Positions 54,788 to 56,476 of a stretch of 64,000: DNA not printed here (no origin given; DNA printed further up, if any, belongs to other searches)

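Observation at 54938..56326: HMG-CoA-reductase-fold protein with the canonical catalytic motifs replaced and the C-terminal flap missing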

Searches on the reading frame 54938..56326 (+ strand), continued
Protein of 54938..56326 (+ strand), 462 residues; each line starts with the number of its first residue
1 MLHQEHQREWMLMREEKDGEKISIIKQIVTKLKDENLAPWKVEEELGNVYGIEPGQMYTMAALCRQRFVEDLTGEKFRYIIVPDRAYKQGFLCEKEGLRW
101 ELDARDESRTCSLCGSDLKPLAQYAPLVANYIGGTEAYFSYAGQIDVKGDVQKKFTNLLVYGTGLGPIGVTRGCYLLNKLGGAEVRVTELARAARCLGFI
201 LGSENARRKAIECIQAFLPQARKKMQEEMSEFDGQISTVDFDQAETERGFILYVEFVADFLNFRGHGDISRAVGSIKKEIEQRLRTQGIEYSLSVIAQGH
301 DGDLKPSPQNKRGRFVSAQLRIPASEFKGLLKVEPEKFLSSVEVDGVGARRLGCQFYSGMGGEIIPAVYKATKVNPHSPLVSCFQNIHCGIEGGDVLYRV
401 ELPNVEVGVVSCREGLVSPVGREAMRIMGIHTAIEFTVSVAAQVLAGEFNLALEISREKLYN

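Call 21: search_solved_structures(query=A1, max_evalue=1, show_alignments=4)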
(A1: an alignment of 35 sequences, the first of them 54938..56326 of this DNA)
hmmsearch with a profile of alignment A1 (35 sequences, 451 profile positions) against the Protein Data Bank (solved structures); distinct sequences matched with E-value up to 1: 3.
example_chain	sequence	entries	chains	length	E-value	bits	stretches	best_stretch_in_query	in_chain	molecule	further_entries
6hr7_A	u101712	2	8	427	1.7e-13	53.4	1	106-440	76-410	HMG-CoA reductase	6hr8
8ecg_A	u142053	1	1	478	2.6e-05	26.4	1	240-448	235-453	3-hydroxy-3-methylglutaryl-coenzyme A reductase 1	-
7uli_AAA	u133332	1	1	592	4.4e-05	25.6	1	240-448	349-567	3-hydroxy-3-methylglutaryl-coenzyme A reductase 1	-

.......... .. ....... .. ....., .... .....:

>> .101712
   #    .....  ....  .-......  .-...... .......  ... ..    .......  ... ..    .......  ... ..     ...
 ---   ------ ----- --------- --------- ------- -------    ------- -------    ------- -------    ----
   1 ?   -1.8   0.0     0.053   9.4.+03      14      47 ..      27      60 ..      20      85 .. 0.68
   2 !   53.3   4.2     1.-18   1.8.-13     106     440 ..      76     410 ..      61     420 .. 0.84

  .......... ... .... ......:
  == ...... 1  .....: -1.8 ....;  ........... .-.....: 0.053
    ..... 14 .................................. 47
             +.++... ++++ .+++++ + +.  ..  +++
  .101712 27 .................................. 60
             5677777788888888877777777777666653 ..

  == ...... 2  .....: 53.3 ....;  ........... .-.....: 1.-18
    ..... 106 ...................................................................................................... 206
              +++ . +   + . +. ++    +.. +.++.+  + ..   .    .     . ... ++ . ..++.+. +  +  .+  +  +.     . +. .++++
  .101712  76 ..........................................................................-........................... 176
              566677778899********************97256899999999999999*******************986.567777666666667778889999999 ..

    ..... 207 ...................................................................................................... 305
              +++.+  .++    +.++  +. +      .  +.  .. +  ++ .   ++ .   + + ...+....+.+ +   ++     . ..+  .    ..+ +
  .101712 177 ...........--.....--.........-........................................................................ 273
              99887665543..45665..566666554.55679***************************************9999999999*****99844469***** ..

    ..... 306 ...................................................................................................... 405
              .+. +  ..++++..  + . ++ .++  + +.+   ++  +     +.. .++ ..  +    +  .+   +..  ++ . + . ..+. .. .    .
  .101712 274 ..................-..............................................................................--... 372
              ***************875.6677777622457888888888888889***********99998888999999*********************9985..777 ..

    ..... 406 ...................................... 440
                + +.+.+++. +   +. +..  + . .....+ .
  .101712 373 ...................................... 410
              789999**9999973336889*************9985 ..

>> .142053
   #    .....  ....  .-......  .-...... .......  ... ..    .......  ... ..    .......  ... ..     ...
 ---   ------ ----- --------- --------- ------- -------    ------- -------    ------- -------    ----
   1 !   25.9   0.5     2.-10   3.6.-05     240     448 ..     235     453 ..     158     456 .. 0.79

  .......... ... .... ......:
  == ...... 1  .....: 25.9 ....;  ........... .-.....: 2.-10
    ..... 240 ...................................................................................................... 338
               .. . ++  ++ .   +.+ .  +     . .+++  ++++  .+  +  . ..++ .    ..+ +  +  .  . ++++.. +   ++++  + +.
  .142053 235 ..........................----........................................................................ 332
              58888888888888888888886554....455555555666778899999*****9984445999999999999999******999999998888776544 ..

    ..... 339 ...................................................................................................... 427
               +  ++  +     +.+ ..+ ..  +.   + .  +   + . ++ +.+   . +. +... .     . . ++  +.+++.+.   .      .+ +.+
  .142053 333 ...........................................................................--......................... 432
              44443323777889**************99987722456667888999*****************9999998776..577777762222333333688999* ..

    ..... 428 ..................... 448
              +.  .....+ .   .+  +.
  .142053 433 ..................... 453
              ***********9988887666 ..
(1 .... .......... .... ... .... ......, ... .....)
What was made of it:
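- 56273..56326 (+): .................-stop. The conserved AGE(L/F)xL helix is kept, but the chain ends two residues before the catalytic His866 position. Alignment to Arabidopsis HMG1 8ecg (call 21).
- Checked: The family profile against PDB 6hr7 (archaeal class I HMGR) gives E 1.7e-13 (call 21).
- Profile against 6hr7 gives E 1.7e-13 (call 21).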

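Call 22: predict_structure(alignment_id=A1)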
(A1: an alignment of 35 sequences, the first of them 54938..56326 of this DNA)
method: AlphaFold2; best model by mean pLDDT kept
length: 462 residues; sequences in the alignment: 35
mean_pLDDT: 89.2   pTM: 0.88
mean pLDDT of the five models: 89.2, 88.9, 87.1, 85.7, 85.6
residues with pLDDT >= 90: 331; 70-90: 86; 50-70: 26; < 50: 19
segments of 3 or more residues with pLDDT < 50: 1-14, 378-382
pLDDT, mean of each block of 10 residues (from residue 1): 39 58 95 95 97 92 97 96 93 97 93 97 92 92 97 97 81 96 96 94 98 98 95 91 96 95 88 95 98 90 67 90 97 96 89 76 82 65 73 96 84 82 96 95 94 88 60
secondary structure, 60 per line:
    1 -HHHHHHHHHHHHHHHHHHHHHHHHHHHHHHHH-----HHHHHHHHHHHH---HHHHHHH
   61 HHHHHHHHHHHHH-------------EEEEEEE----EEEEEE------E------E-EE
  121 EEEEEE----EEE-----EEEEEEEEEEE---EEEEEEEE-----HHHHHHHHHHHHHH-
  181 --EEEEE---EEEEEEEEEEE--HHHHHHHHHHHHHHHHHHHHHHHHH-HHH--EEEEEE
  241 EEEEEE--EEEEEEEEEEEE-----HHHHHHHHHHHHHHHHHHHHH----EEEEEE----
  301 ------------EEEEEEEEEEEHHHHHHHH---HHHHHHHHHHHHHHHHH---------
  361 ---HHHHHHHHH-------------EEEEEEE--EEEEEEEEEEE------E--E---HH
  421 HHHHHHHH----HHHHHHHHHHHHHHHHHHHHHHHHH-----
elements in order: H2-33 H39-50 H54-73 E87-93 E98-103 E119-126 E131-133 E139-149 E153-160 H166-179 E183-187 E191-201 H204-228 E235-246 E249-260 H266-286 E291-296 E313-323 H324-331 H335-351 H364-372 E386-392 E395-405 H419-428 H433-457
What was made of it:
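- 54977..55201 (+): N-domain equivalent of class I HMGR (helical, residues 14-88), with near-invariant W40 (55055-55057) at the position of the CoA-adenine-stacking Tyr479. AF2 helices H2-33, H39-50 and H54-73 (call 22).
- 55508..55825 (+): S-domain equivalent (beta-alpha-beta-beta-alpha-beta), including invariant R195 (55520-55522, at the MTR(A/G)P Arg) and NFRGHG (55721-55738), which replaces the NADPH motif DAMGMN. AF2 secondary structure E191-201, H204-228, E235-246, E249-260, H266-286, E291-296 (call 22).
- On HMG-CoA reductase superfamily (Pfam PF00368 fold): AF2 pLDDT 89.2 (call 22).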

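Call 24: search_protein_representatives(alignment_id=A1)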
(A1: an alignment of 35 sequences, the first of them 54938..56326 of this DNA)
Query: 35 sequences, 451 profile positions. Proteins with E-value up to 0.001 (for the whole library): 207; up to 1e-10: 64; up to 1e-30: 21. The best 150 are listed.
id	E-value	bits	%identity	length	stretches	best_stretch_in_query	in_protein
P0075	7.8e-232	786.3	-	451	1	1-450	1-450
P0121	5.8e-176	602.1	-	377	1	8-371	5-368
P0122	1.2e-149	515.4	-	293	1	158-450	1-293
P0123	6.1e-144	496.6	-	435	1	16-450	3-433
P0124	2.2e-141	488.2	-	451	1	11-450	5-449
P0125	1.4e-138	478.9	-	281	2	245-395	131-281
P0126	8.2e-125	433.5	-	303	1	3-302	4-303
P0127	9.6e-92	324.5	-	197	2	11-139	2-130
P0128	4.8e-87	309.0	-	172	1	282-450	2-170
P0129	3.0e-84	299.8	-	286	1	173-450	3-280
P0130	3.3e-76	273.3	-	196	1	6-171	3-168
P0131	9.3e-75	268.5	-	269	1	187-450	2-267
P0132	3.5e-51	190.8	-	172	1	8-169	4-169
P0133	6.2e-45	170.2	-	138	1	316-450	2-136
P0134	1.0e-44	169.5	-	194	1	264-412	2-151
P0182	4.8e-11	58.5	-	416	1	99-440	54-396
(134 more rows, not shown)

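Call 26: fold_search(model_id=the predicted structure, library=pdb)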
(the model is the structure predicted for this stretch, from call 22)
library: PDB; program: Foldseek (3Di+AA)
matches with E <= 10: 1031; with E <= 0.001: 105
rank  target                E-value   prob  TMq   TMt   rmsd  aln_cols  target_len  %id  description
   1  6hr7_B                2.7e-24  1.00  0.62  0.72  15.2       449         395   20  HMG-CoA reductase from Methanothermococcus thermolithotrophicus apo form at 2.4 A resolution (released 2019-02-13)
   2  6hr8_B                4.5e-24  1.00  0.63  0.72  15.0       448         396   19  HMG-CoA reductase from Methanothermococcus thermolithotrophicus in complex with NADPH at 2.9 A resolution (released 2019-02-13)
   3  6hr7_A                1.2e-23  1.00  0.63  0.73  15.0       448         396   20  HMG-CoA reductase from Methanothermococcus thermolithotrophicus apo form at 2.4 A resolution (released 2019-02-13)
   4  6hr8_A                1.5e-23  1.00  0.63  0.72  14.8       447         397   19  HMG-CoA reductase from Methanothermococcus thermolithotrophicus in complex with NADPH at 2.9 A resolution (released 2019-02-13)
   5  1dqa_A                7.9e-20  1.00  0.58  0.65  14.8       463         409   16  COMPLEX OF THE CATALYTIC PORTION OF HUMAN HMG-COA REDUCTASE WITH HMG, COA, AND NADP+ (released 2000-03-08)
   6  1hwi_A                1.7e-19  1.00  0.58  0.67  14.1       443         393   16  COMPLEX OF THE CATALYTIC PORTION OF HUMAN HMG-COA REDUCTASE WITH FLUVASTATIN (released 2001-05-11)
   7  1dq8_D                1.8e-19  1.00  0.58  0.65  14.7       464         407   16  COMPLEX OF THE CATALYTIC PORTION OF HUMAN HMG-COA REDUCTASE WITH HMG AND COA (released 2000-03-08)
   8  1hwk_A                2.1e-19  1.00  0.57  0.64  14.8       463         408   16  COMPLEX OF THE CATALYTIC PORTION OF HUMAN HMG-COA REDUCTASE WITH ATORVASTATIN (released 2001-05-11)
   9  1hwi_B                2.3e-19  1.00  0.57  0.65  14.9       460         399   16  COMPLEX OF THE CATALYTIC PORTION OF HUMAN HMG-COA REDUCTASE WITH FLUVASTATIN (released 2001-05-11)
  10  1dq8_C                2.7e-19  1.00  0.58  0.66  14.7       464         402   16  COMPLEX OF THE CATALYTIC PORTION OF HUMAN HMG-COA REDUCTASE WITH HMG AND COA (released 2000-03-08)
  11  2q6c_A                3.1e-19  1.00  0.57  0.62  15.2       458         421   16  Design and synthesis of novel, conformationally restricted HMG-COA reductase inhibitors (released 2007-07-17)
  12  1hw8_B                3.1e-19  1.00  0.57  0.64  14.9       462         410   16  COMPLEX OF THE CATALYTIC PORTION OF HUMAN HMG-COA REDUCTASE WITH COMPACTIN (ALSO KNOWN AS MEVASTATIN) (released 2001-05-11)
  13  1dq8_A                3.4e-19  1.00  0.58  0.64  14.4       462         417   16  COMPLEX OF THE CATALYTIC PORTION OF HUMAN HMG-COA REDUCTASE WITH HMG AND COA (released 2000-03-08)
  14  1hw8_A                4.3e-19  1.00  0.57  0.65  14.6       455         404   16  COMPLEX OF THE CATALYTIC PORTION OF HUMAN HMG-COA REDUCTASE WITH COMPACTIN (ALSO KNOWN AS MEVASTATIN) (released 2001-05-11)
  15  1hwj_A                4.3e-19  1.00  0.53  0.59  15.2       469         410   16  COMPLEX OF THE CATALYTIC PORTION OF HUMAN HMG-COA REDUCTASE WITH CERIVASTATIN (released 2001-05-11)
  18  1dqa_B                5.1e-19  1.00  0.56  0.63  14.7       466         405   16  COMPLEX OF THE CATALYTIC PORTION OF HUMAN HMG-COA REDUCTASE WITH HMG, COA, AND NADP+ (released 2000-03-08)
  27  1dqa_C                9.6e-19  1.00  0.58  0.65  14.5       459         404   15  COMPLEX OF THE CATALYTIC PORTION OF HUMAN HMG-COA REDUCTASE WITH HMG, COA, AND NADP+ (released 2000-03-08)
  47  1dqa_D                3.0e-18  1.00  0.58  0.67  12.5       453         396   16  COMPLEX OF THE CATALYTIC PORTION OF HUMAN HMG-COA REDUCTASE WITH HMG, COA, AND NADP+ (released 2000-03-08)
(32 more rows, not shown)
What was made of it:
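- On HMG-CoA reductase superfamily (Pfam PF00368 fold): Foldseek top 50 are all HMGR, with E 2.7e-24 for the best (call 26).
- Checked: The AF2 model (pLDDT 89.2, pTM 0.88, call 22) matches 6hr7/6hr8 at Foldseek E 2.7e-24 and human 1dqa at about 1e-19 (call 26).
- AF2 pLDDT is 89 and Foldseek against HMGR structures gives E 1e-19 to 1e-24 (calls 22, 26).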

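Call 29: find_homologous_proteins(query=A3, max_evalue=0.00001)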
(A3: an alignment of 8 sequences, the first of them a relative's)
Query A3 (8 sequences) (504 aa, profile of the alignment): 6 proteins with E <= 0.00001 among 8000 candidates.
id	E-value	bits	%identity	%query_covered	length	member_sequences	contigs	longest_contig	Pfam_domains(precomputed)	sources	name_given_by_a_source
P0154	1.8e-185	635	100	100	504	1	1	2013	-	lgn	-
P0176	3.6e-179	615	36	97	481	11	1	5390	PF00368.24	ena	-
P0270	4.9e-170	584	37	97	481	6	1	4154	PF00368.24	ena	-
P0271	3.8e-168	578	36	97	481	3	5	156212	PF00368.24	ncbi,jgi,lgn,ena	jgi:hypothetical protein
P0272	8.0e-145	501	39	96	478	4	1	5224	-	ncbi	-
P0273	3.5e-127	443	33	96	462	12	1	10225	PF00368.24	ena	-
